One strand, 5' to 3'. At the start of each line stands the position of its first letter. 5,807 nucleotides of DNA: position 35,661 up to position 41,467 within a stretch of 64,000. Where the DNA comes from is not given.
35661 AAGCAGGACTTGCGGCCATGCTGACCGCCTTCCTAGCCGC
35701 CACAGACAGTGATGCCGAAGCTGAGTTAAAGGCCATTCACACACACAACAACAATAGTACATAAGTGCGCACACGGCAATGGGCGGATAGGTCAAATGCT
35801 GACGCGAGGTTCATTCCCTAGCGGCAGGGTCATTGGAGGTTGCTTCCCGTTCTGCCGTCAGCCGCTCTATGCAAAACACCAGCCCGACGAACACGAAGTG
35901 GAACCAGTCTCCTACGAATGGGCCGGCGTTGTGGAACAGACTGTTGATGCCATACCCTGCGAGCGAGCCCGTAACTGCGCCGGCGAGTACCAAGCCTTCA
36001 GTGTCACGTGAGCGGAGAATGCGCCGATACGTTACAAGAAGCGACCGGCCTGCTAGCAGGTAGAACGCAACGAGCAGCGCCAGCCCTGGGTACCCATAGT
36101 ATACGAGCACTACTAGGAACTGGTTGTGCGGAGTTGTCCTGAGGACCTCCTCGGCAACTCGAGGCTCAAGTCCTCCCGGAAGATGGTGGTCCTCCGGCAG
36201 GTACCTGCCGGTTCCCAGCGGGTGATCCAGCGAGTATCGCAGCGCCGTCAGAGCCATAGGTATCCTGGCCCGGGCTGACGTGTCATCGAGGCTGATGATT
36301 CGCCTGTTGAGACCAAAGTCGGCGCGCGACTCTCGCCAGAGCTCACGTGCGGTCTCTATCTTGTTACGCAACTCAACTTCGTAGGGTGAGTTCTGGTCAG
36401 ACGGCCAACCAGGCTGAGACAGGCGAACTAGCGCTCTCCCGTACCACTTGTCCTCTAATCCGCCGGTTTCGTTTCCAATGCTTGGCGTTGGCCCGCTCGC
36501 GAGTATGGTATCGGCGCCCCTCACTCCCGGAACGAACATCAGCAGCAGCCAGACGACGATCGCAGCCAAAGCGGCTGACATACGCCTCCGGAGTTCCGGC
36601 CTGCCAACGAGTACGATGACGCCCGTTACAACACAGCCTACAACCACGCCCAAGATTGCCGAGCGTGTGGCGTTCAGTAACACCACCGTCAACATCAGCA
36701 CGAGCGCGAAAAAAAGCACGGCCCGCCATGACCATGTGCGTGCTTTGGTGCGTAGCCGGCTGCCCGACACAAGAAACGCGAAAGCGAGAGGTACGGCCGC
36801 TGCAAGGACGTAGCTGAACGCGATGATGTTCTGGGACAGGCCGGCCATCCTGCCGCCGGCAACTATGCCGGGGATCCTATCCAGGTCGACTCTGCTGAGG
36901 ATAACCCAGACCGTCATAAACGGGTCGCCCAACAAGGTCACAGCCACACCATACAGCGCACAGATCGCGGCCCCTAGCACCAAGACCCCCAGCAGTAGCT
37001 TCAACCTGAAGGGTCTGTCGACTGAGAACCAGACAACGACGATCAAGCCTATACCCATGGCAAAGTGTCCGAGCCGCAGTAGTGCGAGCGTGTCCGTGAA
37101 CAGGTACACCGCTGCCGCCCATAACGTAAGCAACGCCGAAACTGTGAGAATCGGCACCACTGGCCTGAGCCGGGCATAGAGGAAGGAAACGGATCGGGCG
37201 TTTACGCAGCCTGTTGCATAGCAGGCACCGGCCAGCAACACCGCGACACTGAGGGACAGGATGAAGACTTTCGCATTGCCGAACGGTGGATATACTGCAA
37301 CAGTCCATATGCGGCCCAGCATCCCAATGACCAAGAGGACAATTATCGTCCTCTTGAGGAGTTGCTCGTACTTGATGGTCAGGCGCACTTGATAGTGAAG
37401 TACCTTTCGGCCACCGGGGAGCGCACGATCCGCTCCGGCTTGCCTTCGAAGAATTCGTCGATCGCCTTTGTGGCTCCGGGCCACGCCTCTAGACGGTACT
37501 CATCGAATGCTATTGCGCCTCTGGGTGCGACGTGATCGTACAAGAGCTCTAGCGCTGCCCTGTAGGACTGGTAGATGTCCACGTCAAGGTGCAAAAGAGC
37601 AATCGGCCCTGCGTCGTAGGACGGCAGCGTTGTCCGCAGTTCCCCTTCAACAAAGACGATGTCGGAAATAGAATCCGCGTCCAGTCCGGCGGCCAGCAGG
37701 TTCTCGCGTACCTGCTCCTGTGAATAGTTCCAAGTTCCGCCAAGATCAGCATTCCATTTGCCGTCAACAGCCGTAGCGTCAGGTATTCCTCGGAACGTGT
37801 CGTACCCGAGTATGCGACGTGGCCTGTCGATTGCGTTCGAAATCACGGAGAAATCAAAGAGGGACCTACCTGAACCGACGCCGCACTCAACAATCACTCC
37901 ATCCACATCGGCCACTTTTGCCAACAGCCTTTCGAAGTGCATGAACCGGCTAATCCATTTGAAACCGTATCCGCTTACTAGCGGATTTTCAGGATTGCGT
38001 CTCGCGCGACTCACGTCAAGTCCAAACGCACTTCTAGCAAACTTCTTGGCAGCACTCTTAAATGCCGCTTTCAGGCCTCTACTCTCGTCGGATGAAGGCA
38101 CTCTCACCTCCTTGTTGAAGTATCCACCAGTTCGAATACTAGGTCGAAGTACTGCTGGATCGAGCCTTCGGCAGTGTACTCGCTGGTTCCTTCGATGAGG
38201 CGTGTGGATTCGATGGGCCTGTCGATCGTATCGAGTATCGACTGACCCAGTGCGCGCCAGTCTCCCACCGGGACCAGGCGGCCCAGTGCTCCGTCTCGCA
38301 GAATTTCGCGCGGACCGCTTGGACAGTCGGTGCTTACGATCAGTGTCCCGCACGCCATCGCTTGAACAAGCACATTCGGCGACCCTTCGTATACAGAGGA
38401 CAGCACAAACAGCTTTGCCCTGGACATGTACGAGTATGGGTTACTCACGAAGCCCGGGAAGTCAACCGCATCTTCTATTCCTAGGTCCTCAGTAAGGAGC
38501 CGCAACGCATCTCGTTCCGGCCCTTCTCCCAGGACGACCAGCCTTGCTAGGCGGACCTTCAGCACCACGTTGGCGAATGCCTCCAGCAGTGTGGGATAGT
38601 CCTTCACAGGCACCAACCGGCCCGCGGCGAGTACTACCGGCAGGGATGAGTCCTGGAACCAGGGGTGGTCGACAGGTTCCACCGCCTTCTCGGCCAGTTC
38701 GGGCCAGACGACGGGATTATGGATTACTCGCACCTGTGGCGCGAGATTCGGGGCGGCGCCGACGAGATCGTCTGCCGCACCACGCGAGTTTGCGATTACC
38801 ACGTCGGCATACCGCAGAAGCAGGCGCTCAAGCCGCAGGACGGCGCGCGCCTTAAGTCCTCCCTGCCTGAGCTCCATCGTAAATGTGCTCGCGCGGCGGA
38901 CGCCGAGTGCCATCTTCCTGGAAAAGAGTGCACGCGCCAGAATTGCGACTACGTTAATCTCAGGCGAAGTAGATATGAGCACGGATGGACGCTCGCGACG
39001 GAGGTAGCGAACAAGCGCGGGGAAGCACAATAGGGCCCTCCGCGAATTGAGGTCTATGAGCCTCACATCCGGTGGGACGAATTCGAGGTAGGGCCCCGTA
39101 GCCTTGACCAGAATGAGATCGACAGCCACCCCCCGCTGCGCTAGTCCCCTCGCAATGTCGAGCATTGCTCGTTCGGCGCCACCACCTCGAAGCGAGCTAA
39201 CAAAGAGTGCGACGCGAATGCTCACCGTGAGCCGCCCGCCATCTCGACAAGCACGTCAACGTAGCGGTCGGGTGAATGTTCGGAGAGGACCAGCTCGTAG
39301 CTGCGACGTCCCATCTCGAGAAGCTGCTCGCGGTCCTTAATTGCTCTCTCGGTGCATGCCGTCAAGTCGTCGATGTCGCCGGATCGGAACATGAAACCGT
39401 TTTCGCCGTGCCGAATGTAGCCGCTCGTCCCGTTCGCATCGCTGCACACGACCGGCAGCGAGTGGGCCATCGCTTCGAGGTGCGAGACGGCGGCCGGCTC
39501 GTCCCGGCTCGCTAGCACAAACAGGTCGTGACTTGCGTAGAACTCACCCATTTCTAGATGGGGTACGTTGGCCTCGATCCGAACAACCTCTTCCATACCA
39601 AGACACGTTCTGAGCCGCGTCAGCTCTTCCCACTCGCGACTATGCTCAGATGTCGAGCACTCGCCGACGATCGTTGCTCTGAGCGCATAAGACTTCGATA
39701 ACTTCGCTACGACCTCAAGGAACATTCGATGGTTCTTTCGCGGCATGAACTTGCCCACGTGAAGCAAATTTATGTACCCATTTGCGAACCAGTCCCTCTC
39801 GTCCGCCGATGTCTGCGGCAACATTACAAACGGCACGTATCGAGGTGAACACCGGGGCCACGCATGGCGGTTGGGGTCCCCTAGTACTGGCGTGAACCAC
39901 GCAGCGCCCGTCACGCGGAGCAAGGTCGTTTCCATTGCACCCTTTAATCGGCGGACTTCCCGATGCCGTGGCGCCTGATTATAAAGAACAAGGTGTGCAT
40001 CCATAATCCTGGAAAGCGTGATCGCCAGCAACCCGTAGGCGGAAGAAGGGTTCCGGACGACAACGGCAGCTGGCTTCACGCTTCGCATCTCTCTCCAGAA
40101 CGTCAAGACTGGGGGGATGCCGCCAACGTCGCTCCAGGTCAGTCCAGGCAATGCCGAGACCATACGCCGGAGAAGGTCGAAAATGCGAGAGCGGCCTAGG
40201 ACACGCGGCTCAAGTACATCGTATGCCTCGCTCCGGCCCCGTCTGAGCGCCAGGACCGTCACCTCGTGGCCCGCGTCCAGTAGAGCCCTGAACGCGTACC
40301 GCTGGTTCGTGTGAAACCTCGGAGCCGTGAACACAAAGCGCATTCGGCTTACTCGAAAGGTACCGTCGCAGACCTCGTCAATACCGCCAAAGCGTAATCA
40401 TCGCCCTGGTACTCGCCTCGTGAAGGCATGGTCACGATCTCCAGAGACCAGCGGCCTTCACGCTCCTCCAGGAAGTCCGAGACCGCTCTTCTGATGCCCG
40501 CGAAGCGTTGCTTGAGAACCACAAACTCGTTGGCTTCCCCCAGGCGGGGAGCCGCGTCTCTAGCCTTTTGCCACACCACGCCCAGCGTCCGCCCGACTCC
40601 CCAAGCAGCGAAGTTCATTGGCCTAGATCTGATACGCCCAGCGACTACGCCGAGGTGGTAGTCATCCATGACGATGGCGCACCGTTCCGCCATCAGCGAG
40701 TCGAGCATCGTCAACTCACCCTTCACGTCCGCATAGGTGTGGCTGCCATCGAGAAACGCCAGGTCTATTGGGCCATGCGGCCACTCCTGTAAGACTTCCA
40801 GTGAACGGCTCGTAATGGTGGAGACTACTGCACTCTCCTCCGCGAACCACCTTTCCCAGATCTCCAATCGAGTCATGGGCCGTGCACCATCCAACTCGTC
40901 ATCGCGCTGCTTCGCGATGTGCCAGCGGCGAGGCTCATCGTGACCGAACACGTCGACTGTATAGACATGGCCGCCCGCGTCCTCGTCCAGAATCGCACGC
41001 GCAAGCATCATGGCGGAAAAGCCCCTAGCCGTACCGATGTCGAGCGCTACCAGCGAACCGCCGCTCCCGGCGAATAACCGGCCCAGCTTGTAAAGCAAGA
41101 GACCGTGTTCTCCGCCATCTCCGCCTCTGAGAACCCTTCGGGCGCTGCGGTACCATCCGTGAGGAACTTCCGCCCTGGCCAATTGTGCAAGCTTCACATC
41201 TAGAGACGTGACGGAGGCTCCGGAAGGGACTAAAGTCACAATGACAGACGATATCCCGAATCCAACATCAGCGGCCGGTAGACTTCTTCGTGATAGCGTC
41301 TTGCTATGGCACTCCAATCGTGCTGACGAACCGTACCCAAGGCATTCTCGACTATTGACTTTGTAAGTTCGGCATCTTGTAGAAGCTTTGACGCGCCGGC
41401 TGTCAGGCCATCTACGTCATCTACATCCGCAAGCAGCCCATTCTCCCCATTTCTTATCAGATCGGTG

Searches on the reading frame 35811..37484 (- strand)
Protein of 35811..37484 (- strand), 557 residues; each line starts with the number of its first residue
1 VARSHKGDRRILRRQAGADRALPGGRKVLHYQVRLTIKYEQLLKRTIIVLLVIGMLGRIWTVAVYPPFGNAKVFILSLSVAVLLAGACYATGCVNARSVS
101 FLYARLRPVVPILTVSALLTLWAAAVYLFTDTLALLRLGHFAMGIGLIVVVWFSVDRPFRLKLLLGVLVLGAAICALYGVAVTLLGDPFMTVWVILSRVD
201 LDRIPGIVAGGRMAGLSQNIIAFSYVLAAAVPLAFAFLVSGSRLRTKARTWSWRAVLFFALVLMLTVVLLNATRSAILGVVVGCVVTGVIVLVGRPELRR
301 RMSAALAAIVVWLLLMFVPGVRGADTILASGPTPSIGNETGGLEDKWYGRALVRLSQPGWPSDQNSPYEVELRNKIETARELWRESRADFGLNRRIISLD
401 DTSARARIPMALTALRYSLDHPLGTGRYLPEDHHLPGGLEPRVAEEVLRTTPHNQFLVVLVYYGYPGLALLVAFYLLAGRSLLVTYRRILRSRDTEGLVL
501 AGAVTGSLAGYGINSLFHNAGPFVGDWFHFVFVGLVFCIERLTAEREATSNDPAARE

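Call 8: search_protein_families(library=pfam, proteins=[window:35811-37484:-], max_evalue=0.01)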
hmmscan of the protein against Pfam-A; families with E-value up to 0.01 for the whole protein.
window:35811-37484:- (557 aa): 1 family
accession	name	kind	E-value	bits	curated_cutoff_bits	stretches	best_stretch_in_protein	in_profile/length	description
PF04932.20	Wzy_C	-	3.3e-17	63.1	31.7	1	259-472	1-149/149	O-Antigen ligase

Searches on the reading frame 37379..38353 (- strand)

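Call 8: search_protein_families(library=pfam, proteins=[window:37379-38353:-], max_evalue=0.01)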
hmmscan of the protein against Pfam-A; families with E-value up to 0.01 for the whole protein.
window:37379-38353:- (324 aa): 2 families
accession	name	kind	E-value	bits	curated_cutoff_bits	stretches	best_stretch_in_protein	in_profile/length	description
PF05711.17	TylF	-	6.5e-23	81.7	23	1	126-302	65-243/264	Macrocin-O-methyltransferase (TylF)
PF13578.12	Methyltransf_24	-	7e-09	37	26.3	1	155-286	1-105/105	Methyltransferase domain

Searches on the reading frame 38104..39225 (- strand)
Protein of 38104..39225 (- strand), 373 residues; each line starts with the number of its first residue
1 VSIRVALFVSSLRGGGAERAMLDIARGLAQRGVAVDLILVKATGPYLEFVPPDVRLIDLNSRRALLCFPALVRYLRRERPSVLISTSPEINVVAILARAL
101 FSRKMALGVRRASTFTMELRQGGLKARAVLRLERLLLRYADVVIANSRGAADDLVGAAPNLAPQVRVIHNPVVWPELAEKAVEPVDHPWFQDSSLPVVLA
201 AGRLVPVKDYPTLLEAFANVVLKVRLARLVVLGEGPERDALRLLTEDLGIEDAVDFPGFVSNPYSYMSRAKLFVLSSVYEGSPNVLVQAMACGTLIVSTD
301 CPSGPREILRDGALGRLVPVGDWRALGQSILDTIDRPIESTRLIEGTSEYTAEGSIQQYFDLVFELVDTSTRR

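Call 25: search_protein_families(library=pfam, proteins=[window:38104-39225:-], max_evalue=0.0001)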
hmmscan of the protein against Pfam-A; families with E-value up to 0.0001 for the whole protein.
window:38104-39225:- (373 aa): 4 families
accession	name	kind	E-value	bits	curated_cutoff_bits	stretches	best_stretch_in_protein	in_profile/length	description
PF00534.26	Glycos_transf_1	-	2.3e-33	115.6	26.4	1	194-346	14-168/172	Glycosyl transferases group 1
PF13692.12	Glyco_trans_1_4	-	2.5e-31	109.3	27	1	196-334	2-140/142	Glycosyl transferases group 1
PF13579.12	Glyco_trans_4_4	-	1.7e-18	67.9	29.7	1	15-170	1-157/158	Glycosyl transferase 4-like domain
PF13439.12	Glyco_transf_4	-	1.8e-18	67.5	28.5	1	15-172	2-166/170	Glycosyltransferase Family 4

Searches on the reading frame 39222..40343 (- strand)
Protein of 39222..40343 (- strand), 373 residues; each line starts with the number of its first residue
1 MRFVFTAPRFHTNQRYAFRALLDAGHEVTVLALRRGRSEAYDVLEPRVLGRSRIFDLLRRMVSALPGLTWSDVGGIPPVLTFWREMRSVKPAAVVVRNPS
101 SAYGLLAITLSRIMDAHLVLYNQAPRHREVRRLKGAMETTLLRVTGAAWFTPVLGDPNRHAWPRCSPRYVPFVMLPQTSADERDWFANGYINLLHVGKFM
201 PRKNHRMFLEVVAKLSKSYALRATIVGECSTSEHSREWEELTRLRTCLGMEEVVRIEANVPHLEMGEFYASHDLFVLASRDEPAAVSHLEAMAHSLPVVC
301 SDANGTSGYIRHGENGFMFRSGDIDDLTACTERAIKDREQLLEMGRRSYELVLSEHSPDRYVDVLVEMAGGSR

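Call 25: search_protein_families(library=pfam, proteins=[window:39222-40343:-], max_evalue=0.0001)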
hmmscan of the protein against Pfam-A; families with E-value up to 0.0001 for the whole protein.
window:39222-40343:- (373 aa): 3 families
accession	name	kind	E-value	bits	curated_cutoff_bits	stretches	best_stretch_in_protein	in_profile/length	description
PF00534.26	Glycos_transf_1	-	1.4e-25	90.3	26.4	1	191-349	16-170/172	Glycosyl transferases group 1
PF13692.12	Glyco_trans_1_4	-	4.3e-25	89.1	27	1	193-337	4-142/142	Glycosyl transferases group 1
PF13524.12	Glyco_trans_1_2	-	9.4e-12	45.5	25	1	206-364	3-141/144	Glycosyl transferase-like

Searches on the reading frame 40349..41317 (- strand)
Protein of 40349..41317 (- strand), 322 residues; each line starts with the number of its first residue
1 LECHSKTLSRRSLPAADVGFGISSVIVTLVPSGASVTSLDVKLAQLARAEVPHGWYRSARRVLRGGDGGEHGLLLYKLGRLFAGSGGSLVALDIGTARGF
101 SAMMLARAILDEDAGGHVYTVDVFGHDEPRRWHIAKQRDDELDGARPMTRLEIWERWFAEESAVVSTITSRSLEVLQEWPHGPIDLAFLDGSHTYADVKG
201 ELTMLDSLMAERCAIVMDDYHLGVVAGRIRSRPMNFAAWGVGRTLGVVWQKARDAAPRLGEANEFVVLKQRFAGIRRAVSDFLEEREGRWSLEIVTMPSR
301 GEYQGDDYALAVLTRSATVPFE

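Call 25: search_protein_families(library=pfam, proteins=[window:40349-41317:-], max_evalue=0.0001)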
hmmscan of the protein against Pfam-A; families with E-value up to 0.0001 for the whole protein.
window:40349-41317:- (322 aa): 1 family
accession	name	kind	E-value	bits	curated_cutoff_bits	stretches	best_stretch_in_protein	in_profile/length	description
PF13578.12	Methyltransf_24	-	1.2e-18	68.4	26.3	1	93-220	2-105/105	Methyltransferase domain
